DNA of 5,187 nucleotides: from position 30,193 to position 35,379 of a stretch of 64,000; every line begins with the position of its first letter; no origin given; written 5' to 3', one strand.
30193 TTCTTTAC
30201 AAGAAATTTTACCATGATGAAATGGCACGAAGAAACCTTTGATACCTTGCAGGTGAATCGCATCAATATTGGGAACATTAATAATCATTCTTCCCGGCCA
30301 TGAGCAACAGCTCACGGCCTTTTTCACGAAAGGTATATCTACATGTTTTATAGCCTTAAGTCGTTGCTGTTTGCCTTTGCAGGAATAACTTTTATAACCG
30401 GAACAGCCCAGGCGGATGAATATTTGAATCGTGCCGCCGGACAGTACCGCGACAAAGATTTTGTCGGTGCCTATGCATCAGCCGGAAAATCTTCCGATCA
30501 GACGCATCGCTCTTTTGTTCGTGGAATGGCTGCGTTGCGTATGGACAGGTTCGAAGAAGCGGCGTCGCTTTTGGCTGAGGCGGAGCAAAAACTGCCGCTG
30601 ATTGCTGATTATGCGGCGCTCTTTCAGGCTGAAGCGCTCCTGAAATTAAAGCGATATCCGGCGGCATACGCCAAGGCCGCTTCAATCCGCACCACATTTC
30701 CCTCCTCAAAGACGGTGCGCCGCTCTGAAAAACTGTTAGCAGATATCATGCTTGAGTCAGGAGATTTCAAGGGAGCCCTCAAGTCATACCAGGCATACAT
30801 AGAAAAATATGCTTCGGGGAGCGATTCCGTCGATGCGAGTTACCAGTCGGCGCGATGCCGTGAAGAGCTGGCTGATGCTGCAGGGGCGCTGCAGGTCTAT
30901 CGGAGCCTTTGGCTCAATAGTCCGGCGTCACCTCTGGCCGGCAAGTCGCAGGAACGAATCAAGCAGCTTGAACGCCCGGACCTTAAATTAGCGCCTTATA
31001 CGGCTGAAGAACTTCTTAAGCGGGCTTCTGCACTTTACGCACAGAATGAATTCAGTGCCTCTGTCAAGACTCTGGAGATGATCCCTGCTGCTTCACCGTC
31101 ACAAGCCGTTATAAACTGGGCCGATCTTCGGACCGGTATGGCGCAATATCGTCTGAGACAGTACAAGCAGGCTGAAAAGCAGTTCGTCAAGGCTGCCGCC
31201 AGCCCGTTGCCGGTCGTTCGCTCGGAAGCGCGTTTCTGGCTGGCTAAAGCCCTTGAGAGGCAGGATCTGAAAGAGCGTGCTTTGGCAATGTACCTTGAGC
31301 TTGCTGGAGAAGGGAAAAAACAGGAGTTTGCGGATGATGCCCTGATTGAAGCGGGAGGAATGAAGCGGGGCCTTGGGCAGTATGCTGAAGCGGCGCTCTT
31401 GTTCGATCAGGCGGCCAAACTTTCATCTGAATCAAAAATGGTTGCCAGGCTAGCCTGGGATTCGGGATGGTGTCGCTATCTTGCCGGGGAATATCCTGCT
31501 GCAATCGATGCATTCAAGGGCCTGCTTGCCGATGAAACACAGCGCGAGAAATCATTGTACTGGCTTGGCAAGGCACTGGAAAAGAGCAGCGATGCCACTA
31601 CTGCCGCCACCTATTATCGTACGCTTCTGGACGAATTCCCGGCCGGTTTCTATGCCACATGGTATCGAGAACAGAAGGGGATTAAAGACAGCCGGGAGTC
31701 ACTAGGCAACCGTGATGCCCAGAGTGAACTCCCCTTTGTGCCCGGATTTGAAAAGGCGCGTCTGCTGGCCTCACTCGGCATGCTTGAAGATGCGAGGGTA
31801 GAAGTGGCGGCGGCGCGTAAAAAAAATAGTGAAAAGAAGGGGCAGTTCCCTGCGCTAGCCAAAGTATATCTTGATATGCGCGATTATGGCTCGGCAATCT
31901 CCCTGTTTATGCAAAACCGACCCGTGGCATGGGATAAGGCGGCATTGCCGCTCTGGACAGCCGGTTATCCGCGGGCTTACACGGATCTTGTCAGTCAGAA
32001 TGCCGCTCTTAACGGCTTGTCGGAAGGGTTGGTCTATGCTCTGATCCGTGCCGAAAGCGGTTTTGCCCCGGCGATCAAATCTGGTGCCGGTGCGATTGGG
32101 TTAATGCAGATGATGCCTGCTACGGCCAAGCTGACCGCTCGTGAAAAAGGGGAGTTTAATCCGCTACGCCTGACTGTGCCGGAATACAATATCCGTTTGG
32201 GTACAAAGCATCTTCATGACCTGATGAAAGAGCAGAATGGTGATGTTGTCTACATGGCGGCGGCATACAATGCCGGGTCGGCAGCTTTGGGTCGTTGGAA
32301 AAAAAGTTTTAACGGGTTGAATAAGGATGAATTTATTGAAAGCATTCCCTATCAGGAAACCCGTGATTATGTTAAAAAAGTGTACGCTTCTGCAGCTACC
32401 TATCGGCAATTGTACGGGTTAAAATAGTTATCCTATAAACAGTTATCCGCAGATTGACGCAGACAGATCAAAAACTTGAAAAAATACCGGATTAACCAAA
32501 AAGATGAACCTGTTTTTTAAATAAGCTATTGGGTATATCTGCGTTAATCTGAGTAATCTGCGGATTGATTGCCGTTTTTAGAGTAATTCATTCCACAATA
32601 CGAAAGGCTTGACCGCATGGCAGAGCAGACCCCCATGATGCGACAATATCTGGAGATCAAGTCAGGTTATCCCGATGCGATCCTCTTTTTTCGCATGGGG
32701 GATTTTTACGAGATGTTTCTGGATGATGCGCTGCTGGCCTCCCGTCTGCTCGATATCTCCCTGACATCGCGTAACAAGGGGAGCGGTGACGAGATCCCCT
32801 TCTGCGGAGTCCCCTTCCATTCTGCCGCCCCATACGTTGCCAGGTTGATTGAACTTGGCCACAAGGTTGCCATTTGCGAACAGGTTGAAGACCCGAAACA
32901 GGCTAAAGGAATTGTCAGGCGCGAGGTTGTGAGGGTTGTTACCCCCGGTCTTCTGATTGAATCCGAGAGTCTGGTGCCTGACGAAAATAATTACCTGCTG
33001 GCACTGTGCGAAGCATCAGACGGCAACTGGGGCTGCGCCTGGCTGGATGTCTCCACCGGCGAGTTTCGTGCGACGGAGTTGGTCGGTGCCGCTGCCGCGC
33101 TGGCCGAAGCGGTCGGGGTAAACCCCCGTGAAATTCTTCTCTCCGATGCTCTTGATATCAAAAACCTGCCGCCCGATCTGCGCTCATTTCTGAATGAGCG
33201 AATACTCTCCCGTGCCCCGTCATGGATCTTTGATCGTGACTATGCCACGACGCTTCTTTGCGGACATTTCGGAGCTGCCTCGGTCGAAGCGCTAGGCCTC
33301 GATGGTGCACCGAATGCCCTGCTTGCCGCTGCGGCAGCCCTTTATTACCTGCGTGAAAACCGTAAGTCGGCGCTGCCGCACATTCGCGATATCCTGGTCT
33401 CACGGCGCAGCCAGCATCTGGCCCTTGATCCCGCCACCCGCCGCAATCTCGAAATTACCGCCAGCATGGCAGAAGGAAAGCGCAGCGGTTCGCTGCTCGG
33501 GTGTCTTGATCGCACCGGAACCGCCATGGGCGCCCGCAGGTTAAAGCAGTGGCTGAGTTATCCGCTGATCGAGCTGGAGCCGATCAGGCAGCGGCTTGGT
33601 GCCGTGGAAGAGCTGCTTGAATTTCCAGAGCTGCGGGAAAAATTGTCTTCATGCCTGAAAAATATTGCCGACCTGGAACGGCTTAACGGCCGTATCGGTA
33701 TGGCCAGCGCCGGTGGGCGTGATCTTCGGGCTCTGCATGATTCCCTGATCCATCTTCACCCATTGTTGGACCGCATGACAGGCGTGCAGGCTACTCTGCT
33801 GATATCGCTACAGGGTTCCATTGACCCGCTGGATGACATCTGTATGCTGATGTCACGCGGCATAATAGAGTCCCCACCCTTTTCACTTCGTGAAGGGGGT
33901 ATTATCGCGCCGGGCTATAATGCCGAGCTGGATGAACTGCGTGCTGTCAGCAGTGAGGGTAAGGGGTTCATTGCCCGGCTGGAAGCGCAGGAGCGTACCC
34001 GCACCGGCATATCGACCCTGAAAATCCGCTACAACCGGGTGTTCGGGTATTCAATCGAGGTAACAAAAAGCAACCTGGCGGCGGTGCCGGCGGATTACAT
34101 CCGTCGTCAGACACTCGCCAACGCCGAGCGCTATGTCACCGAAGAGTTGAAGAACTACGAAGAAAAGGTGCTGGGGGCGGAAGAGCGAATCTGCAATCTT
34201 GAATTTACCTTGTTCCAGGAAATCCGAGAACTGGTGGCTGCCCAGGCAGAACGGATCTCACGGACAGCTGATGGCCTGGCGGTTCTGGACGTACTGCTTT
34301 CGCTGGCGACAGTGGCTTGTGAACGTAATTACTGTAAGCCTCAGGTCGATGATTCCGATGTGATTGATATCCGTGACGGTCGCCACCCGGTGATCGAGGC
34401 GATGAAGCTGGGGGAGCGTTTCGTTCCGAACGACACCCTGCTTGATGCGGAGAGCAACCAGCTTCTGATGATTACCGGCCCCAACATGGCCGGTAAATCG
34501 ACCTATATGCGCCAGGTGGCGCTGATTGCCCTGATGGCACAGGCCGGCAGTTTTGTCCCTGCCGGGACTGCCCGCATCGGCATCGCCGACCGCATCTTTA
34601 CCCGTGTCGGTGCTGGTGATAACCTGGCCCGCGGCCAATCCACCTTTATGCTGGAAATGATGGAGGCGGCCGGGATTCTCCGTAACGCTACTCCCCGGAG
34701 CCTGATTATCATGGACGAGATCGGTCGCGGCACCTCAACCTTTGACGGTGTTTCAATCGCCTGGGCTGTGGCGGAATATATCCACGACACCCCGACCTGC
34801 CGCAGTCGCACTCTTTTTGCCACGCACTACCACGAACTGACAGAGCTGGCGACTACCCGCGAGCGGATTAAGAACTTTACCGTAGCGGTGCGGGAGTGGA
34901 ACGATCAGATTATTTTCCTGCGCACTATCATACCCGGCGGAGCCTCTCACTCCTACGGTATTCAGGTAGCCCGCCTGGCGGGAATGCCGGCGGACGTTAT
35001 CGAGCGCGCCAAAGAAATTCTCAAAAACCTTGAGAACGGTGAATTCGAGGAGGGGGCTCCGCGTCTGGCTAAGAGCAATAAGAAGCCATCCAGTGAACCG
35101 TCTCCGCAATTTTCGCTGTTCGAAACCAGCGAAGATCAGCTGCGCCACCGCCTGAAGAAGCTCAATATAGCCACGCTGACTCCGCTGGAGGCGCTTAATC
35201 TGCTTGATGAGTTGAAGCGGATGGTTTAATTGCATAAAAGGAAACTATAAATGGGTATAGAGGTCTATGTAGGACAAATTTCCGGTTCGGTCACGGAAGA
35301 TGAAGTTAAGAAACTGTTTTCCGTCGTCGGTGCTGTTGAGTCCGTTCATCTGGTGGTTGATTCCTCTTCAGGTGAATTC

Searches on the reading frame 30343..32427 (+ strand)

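Call 69: search_protein_families(library=pfam, proteins=[window:30343-32427:+], max_evalue=0.00001)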
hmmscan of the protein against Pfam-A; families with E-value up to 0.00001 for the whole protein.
window:30343-32427:+ (694 aa): 5 families
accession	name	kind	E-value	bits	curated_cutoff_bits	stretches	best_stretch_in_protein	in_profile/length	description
PF01464.25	SLT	-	1.8e-27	95.7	21.3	1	550-664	3-116/117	Transglycosylase SLT domain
PF13432.12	TPR_16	-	2.4e-17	63.5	32.7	0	343-395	9-58/65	Tetratricopeptide repeat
PF13174.12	TPR_6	-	1.3e-12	47.9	26.3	0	404-433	2-31/33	Tetratricopeptide repeat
PF14559.12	TPR_19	-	1e-07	32.6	25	0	137-198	2-60/68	Tetratricopeptide repeat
PF07719.23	TPR_2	-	1.5e-06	28.3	27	0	342-361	12-31/34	Tetratricopeptide repeat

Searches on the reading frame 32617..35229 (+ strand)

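Call 69: search_protein_families(library=pfam, proteins=[window:32617-35229:+], max_evalue=0.00001)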
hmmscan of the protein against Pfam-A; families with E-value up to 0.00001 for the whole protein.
window:32617-35229:+ (870 aa): 5 families
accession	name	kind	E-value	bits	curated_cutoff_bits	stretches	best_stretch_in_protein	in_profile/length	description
PF00488.27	MutS_V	-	4.6e-84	281.5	30.2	1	618-806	2-188/188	MutS domain V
PF05192.23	MutS_III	-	1.3e-46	159.9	34.1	1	273-564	1-194/194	MutS domain III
PF01624.25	MutS_I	-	1.5e-44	151.2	20.6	1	5-116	1-112/113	MutS domain I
PF05190.23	MutS_IV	-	1.1e-30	106.2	22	1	433-524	1-92/92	MutS family domain IV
PF05188.22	MutS_II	-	2.1e-18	67.4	25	1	125-257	1-133/133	MutS domain II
